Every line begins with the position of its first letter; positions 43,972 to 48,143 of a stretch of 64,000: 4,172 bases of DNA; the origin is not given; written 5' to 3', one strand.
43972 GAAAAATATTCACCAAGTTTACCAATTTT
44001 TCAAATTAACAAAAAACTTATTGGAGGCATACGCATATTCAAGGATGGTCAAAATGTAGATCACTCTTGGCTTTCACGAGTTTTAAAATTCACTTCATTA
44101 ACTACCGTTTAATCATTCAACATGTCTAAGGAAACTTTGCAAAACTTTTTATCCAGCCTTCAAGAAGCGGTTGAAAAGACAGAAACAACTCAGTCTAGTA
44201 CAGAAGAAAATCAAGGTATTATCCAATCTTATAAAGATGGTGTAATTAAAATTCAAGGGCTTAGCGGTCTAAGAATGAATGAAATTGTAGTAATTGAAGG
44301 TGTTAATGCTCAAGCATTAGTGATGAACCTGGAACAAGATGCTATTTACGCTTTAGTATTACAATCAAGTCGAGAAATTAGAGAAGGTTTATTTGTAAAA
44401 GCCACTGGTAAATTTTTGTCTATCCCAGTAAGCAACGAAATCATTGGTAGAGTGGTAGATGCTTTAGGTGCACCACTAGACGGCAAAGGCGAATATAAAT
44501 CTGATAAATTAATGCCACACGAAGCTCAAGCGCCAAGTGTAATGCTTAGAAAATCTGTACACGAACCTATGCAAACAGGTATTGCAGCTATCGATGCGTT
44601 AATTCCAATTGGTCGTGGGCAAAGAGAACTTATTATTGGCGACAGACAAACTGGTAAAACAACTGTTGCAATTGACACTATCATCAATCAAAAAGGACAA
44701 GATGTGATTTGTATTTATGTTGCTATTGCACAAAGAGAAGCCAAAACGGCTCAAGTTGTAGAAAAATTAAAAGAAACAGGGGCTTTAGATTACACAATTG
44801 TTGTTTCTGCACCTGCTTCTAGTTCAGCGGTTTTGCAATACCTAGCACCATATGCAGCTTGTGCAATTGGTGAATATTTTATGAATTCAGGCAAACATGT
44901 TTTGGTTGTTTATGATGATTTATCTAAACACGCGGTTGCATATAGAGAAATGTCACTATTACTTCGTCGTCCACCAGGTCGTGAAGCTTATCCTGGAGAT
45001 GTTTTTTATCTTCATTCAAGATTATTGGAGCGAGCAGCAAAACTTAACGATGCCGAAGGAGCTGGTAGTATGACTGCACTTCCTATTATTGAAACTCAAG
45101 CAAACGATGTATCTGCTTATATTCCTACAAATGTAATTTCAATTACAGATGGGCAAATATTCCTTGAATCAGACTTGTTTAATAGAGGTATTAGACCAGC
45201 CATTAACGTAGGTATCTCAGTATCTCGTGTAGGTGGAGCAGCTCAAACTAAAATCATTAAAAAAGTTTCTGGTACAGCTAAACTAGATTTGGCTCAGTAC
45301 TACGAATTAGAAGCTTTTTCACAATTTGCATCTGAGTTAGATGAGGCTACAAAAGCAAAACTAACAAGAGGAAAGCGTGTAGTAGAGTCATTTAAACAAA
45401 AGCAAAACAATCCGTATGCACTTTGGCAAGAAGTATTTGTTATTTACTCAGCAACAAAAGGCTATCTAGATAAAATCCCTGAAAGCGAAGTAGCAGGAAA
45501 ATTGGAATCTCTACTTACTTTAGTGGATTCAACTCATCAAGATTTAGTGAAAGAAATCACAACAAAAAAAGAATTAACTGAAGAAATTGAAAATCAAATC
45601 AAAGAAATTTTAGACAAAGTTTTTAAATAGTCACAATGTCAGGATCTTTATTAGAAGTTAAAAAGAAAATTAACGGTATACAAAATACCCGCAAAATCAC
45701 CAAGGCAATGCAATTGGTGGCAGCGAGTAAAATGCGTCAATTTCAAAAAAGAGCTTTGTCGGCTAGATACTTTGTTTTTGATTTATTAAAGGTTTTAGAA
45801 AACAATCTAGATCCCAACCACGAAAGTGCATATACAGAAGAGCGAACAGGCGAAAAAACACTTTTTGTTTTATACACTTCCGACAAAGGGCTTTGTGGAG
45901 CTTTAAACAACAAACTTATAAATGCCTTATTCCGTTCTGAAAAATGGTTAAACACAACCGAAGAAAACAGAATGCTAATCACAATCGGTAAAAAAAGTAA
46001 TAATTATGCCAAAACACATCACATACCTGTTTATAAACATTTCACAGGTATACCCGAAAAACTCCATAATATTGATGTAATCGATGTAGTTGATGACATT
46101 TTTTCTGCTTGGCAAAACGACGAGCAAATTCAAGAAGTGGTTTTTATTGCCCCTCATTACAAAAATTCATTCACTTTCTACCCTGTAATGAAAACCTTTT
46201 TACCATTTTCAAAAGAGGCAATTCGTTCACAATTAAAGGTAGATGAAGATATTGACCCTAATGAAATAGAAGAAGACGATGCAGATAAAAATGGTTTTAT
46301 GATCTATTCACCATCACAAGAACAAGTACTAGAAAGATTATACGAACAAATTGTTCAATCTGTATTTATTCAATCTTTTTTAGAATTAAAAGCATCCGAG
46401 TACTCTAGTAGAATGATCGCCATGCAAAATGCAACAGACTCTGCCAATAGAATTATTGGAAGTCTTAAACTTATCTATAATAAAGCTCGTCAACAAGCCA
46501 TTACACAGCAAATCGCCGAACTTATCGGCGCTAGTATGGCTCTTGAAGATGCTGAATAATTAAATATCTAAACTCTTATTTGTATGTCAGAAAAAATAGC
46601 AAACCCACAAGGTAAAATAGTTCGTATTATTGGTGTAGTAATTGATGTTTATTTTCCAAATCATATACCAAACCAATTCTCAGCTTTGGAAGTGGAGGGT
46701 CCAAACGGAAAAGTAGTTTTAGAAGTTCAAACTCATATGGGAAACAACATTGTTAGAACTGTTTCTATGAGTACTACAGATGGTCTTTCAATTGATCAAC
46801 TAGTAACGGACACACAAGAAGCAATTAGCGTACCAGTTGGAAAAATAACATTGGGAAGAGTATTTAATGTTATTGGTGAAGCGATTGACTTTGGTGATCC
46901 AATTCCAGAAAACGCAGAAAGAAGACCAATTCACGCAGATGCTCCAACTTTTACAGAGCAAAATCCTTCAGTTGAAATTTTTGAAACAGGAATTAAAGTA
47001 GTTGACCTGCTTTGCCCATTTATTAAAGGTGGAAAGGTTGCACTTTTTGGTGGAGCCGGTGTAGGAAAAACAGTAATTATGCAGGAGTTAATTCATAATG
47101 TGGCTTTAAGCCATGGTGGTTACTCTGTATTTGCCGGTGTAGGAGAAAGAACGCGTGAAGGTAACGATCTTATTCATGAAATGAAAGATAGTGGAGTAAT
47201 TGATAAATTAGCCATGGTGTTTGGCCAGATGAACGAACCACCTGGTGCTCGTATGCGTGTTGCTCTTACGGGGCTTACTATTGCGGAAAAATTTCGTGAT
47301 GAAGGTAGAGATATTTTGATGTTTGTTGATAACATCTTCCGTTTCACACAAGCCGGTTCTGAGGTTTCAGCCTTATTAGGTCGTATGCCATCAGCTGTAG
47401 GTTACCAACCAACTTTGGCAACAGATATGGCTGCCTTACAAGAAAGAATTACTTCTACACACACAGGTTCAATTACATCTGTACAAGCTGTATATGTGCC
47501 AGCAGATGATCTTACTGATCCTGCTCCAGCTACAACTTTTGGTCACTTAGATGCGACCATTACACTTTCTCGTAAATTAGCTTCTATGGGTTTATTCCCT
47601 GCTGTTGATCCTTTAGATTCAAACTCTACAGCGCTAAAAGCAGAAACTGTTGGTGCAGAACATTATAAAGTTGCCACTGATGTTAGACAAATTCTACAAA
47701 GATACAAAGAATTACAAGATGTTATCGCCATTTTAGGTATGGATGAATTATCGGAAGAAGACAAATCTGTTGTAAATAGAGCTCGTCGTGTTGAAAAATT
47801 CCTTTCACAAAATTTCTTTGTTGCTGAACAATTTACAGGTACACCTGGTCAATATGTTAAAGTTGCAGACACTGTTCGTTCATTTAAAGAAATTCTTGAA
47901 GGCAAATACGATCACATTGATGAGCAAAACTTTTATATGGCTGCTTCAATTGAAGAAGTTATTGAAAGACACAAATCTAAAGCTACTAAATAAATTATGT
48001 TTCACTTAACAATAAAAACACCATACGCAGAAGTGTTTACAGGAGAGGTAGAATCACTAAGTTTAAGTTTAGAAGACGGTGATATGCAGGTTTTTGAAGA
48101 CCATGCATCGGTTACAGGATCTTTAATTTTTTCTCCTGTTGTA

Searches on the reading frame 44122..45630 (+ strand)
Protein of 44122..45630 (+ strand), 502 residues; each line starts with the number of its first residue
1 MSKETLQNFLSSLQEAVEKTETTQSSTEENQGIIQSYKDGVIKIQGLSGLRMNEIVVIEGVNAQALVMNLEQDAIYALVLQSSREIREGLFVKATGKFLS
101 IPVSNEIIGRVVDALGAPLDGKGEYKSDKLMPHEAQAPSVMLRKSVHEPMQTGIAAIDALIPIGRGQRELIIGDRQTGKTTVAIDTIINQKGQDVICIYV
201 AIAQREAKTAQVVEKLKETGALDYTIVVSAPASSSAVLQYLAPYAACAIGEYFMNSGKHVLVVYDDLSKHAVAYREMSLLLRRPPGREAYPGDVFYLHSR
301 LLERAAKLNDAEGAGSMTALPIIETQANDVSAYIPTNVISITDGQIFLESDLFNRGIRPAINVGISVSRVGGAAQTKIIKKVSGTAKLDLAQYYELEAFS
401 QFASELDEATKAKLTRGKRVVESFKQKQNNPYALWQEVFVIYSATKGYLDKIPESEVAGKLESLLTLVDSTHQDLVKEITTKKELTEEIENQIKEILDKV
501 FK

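Call 67: search_protein_families(library=pfam, proteins=[window:44122-45630:+], max_evalue=0.00001)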
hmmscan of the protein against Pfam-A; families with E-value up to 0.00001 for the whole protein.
window:44122-45630:+ (502 aa): 2 families
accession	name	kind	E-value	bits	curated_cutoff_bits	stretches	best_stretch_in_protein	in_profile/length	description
PF00006.31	ATP-synt_ab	-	4.9e-85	284.9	29.5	1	153-368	1-213/213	ATP synthase alpha/beta family, nucleotide-binding domain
PF00306.32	ATP-synt_ab_C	-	2.1e-40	138.4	27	1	375-499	1-125/126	ATP synthase alpha/beta chain, C terminal domain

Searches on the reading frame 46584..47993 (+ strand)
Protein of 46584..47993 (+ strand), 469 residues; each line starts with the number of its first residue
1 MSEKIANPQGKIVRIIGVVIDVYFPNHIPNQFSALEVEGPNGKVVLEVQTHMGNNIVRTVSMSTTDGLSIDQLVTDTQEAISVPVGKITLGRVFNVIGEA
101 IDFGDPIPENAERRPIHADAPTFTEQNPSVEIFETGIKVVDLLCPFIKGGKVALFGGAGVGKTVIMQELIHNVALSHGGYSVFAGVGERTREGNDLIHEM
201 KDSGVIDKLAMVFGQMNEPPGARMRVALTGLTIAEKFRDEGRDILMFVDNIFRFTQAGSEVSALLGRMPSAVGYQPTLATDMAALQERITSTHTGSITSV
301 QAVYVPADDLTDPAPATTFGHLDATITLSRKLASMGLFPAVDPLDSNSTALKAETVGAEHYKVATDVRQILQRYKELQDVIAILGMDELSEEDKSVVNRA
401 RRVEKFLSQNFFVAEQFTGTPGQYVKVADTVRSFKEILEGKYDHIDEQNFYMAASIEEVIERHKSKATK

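Call 67: search_protein_families(library=pfam, proteins=[window:46584-47993:+], max_evalue=0.00001)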
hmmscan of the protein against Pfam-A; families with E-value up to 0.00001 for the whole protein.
window:46584-47993:+ (469 aa): 3 families
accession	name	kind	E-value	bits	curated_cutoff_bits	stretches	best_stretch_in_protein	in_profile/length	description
PF00006.31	ATP-synt_ab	-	7.6e-74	248.4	29.5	1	136-348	1-213/213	ATP synthase alpha/beta family, nucleotide-binding domain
PF22919.1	ATP-synt_VA_C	-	1.2e-17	64.2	24.7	1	354-443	6-98/101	C-terminal domain of V and A type ATP synthase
PF02874.29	ATP-synt_ab_N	-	2.4e-13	50.8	20.9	1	12-77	1-68/69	ATP synthase alpha/beta family, beta-barrel domain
